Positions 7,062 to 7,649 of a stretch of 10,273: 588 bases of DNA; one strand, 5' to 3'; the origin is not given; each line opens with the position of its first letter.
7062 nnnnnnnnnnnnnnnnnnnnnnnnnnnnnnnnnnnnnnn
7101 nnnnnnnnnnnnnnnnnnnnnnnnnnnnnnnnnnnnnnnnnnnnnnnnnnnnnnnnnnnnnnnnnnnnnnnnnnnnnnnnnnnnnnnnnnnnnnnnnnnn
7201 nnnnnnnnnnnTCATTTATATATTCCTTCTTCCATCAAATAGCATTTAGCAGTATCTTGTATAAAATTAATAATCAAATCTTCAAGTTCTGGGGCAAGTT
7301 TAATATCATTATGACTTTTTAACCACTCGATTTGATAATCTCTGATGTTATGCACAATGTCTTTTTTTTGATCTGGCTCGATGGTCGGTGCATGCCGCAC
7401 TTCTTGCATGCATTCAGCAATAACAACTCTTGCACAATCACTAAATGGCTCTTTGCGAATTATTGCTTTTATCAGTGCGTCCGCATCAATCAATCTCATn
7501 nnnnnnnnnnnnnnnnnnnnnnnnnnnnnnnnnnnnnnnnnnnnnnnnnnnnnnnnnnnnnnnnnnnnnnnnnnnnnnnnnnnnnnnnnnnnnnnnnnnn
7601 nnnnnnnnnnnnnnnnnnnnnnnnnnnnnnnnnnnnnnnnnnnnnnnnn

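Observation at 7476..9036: Conserved overlapping junction cassette: the stop codon of one array gene is embedded in the 'MRLID' start of the next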

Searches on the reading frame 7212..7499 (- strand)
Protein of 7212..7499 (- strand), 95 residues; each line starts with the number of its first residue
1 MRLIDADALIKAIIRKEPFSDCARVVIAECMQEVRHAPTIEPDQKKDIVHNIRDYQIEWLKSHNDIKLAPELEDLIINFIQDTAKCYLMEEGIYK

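Call 5: search_protein_families(library=pfam, max_evalue=0.01, proteins=[window:7212-7499:-])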
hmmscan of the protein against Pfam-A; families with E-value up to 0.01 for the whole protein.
window:7212-7499:- (95 aa): 0 families

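Call 6: search_protein_families(library=phrogs, max_evalue=0.001, proteins=[window:7212-7499:-])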
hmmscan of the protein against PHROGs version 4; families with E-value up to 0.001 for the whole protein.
window:7212-7499:- (95 aa): 0 families

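Call 19: find_homologous_proteins(query=window:7212-7499:-)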
Query window:7212-7499:- (95 aa): 39 proteins with E <= 0.001 among 142 candidates.
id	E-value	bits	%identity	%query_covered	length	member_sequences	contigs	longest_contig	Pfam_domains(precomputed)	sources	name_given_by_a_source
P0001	1.2e-56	206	100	100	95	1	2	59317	-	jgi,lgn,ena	-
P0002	2.1e-18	84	56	91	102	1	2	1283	-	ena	-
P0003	2.2e-18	84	79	56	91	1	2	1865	-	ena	-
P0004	3.1e-18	83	89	48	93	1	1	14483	-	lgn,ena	-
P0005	3.9e-18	83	68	68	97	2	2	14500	-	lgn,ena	-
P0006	6.8e-18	82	53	88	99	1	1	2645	-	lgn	-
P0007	2.1e-17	81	46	91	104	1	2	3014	-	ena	-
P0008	4.2e-17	80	69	64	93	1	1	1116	-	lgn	-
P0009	1.0e-16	79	71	59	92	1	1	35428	-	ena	-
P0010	1.1e-16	78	83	49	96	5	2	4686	-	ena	-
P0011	1.2e-16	78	69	61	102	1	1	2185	-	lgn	-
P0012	1.7e-16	78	57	82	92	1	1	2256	-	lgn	-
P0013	1.7e-16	78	85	48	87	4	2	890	-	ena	-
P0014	1.7e-16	78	85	48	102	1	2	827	-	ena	-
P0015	4.3e-16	77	82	47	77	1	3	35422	-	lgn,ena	-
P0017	7.1e-16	76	84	47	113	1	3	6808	PF04448.18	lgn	-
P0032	1.0e-13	69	85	43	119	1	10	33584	PF04448.18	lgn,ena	-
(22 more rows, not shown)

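Call 21: find_encoding_contigs(protein=P0001, flank=10000, max_places=3)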
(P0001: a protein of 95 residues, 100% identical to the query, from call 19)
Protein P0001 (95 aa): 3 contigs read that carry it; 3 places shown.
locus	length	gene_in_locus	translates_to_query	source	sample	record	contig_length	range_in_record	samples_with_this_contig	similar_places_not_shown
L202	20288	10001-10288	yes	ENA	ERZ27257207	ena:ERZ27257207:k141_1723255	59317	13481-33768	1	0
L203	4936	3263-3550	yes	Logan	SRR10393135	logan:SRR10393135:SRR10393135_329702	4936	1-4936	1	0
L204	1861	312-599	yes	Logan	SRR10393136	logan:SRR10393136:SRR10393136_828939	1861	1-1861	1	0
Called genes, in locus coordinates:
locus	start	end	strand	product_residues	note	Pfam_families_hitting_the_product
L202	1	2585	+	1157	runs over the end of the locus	PF02811:PHP, PF07733:DNA_pol3_alpha, PF17657:DNA_pol3_finger, PF14579:HHH_6 (faint)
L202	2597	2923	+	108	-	-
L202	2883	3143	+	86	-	-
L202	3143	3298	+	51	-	-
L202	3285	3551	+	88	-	-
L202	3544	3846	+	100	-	-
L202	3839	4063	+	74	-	PF14354:Lar_restr_allev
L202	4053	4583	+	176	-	-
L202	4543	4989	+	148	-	-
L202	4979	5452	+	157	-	-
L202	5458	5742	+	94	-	-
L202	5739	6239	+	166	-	-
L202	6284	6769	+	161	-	-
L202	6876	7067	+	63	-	-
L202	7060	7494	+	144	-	PF04448:DUF551 (weak)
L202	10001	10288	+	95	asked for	-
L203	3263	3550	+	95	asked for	-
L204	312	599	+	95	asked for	-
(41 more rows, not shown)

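Call 25: find_encoding_contigs(protein=P0004, flank=4000, max_places=2)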
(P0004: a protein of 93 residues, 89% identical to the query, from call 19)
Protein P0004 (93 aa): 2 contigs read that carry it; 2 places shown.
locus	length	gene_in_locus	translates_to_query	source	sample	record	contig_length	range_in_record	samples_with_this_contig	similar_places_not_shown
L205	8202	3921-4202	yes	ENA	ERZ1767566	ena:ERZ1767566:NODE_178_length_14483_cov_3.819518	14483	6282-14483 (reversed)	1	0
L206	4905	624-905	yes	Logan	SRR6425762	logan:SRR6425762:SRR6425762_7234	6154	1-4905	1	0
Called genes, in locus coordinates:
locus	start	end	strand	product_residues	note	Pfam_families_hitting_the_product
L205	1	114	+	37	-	?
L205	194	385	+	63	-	-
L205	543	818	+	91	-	-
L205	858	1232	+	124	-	-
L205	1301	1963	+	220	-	-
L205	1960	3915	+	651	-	PF03175:DNA_pol_B_2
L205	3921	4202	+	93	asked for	-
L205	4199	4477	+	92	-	-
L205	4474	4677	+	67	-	-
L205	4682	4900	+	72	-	-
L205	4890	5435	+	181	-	PF00692:dUTPase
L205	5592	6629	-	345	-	PF05894:Podovirus_Gp16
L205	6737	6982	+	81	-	-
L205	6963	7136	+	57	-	PF08230:CW_7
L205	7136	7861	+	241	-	PF18013:Phage_lysozyme2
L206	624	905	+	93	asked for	-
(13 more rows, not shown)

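Call 26: find_encoding_contigs(protein=P0009, flank=4000, max_places=2)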
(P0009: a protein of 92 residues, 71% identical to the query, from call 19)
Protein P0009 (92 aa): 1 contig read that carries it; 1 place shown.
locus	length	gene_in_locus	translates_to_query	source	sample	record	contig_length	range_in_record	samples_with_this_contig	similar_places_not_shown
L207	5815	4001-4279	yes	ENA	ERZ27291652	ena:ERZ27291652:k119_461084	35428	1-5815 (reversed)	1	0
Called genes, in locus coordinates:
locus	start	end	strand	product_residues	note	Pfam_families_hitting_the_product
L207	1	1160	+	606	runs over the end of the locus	PF03796:DnaB_C, PF06745:ATPase, PF13481:AAA_25, PF20720:nSTAND3 (faint)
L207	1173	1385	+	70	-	-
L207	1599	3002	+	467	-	PF00145:DNA_methylase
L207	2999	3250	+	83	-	-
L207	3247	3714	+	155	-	-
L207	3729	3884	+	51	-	-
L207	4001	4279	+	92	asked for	-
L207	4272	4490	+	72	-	PF14354:Lar_restr_allev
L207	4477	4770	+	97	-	-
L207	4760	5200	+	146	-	-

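Call 27: find_encoding_contigs(protein=P0032, flank=4000, max_places=3)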
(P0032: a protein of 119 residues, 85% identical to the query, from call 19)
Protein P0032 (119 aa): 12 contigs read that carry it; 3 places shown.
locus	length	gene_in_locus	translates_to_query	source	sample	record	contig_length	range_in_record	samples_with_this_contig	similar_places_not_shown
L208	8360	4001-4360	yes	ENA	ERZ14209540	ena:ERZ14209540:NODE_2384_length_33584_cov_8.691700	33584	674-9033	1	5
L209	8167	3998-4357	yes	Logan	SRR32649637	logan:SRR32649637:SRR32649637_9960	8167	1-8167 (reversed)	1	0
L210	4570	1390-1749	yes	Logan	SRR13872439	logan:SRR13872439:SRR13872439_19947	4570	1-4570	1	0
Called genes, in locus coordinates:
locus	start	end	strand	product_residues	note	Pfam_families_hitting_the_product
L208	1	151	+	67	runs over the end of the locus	-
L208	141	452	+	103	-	-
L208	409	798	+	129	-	PF24963:DUF7768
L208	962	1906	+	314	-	PF23343:REP_ORF2-G2P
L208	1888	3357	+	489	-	PF02195:ParB_N (faint)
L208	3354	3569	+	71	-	-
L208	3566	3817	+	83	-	PF20037:DUF6440 (weak)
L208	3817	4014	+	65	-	-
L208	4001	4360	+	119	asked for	PF04448:DUF551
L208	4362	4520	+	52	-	-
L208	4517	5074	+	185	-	-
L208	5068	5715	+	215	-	-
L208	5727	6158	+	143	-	-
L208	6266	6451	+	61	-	-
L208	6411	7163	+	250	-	-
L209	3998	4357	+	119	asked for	PF04448:DUF551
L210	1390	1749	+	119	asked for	PF04448:DUF551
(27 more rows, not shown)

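Call 28: find_encoding_contigs(protein=P0017, flank=4000, max_places=2)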
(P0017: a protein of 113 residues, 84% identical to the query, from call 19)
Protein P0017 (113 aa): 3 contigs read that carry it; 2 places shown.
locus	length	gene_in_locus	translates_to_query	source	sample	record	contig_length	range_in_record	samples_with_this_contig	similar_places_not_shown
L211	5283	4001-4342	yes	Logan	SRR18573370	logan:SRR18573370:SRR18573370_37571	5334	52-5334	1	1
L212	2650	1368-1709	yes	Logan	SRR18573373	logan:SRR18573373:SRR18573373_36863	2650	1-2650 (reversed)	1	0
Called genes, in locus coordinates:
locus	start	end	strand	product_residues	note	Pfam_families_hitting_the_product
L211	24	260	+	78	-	-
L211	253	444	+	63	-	PF01381:HTH_3 (weak), PF13443:HTH_26 (faint)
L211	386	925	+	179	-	PF08239:SH3_3 (weak)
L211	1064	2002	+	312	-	-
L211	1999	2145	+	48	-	-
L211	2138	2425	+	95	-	-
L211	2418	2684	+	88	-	-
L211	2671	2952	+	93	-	-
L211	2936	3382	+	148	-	-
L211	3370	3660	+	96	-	-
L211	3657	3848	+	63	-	-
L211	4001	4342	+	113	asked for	PF04448:DUF551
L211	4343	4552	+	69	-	-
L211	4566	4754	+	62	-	-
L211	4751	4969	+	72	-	-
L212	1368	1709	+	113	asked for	PF04448:DUF551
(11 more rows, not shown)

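Call 54: predict_structure(alignment_id=A1)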
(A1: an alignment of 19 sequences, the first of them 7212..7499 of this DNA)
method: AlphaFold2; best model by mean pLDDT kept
length: 95 residues; sequences in the alignment: 19
mean_pLDDT: 78.4   pTM: 0.39
mean pLDDT of the five models: 78.4, 73.9, 70.3, 68.9, 66.9
residues with pLDDT >= 90: 0; 70-90: 81; 50-70: 14; < 50: 0
segments of 3 or more residues with pLDDT < 50: none
pLDDT, mean of each block of 10 residues (from residue 1): 74 80 85 73 70 82 78 86 82 71
secondary structure, 60 per line:
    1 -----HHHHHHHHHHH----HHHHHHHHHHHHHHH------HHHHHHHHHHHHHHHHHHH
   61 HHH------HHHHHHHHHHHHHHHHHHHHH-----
elements in order: H6-16 H21-35 H42-63 H70-90
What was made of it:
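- AF2 places MRLID plus D5/D7 as an extended N-terminus and helix N-cap of a helical hairpin, so it is part of the fold (call 54).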

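Call 56: fold_search(model_id=the predicted structure, library=pdb)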
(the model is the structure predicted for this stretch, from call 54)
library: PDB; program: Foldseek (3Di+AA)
matches with E <= 10: 23; with E <= 0.001: 0
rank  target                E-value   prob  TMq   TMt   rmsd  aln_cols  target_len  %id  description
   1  4jle_B                2.5e+00  0.20  0.40  0.26  10.0        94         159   14  Structure of the P. falciparum PFI1780w PHIST domain (released 2014-04-16)
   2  8yqu_B                3.2e+00  0.10  0.30  0.05   8.3        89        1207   12  African swine fever virus RNA Polymerase-M1249L complex1 (released 2024-11-06)
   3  5xbh_A                3.9e+00  0.09  0.32  0.17  19.9       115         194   14  Crystal structure of R145E mutant of thymidylate kinase (aq_969) from Aquifex Aeolicus VF5 (released 2017-06-28)
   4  8w6f_A                4.6e+00  0.07  0.26  0.16  13.7       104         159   17  Apo structure of HBC binder (released 2024-11-27)
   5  8xik                  4.9e+00  0.07  0.34  0.09  14.1       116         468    9  Structure of acyltransferase GWT1 in complex with manogepix(APX001A) (released 2024-10-02)
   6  8or3_A                5.3e+00  0.06  0.27  0.06  14.6        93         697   12  CAND1-CUL1-RBX1-SKP1-SKP2-DCNL1 (released 2023-06-28)
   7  8i02_E                5.6e+00  0.06  0.30  0.18  18.4       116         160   10  Cryo-EM structure of the SIN3S complex from S. pombe (released 2023-05-03)
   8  8k60_F                6.0e+00  0.07  0.30  0.12  12.2        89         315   22  Cryo-EM structure of Streptomyces coelicolor transcription initiation complex with the global transcription factor Afs (released 2024-07-31)
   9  8b6l_L                6.0e+00  0.06  0.25  0.28   8.4        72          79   12  Subtomogram average of the human Sec61-TRAP-OSTA-translocon (released 2022-12-07)
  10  8or4_A                6.0e+00  0.06  0.28  0.06  14.6        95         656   10  Partially dissociated CAND1-CUL1-RBX1-SKP1-SKP2-CKS1-CDK2 (released 2023-06-28)
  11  4s2e_A                6.3e+00  0.06  0.32  0.17  20.0       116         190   14  Phosphate ion bound Crystal structure of thymidylate kinase (aq_969) from Aquifex Aeolicus VF5 (released 2016-01-20)
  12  5xb5_A                6.7e+00  0.06  0.32  0.17  20.0       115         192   14  Crystal structure of R90A mutant of thymidylate kinase (aq_969) from Aquifex Aeolicus VF5 (released 2017-06-28)
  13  5xai_B                7.2e+00  0.06  0.32  0.17  20.0       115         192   14  dTMP bound Crystal structure of thymidylate kinase (aq_969) from Aquifex Aeolicus VF5 (released 2017-06-28)
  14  8oir_Aa               7.2e+00  0.05  0.26  0.09   9.5        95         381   17  55S human mitochondrial ribosome with mtRF1 and P-site tRNA (released 2023-06-14)
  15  2y6x                  7.6e+00  0.06  0.30  0.27  20.2        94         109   15  Structure of Psb27 from Thermosynechococcus elongatus (released 2012-01-11)
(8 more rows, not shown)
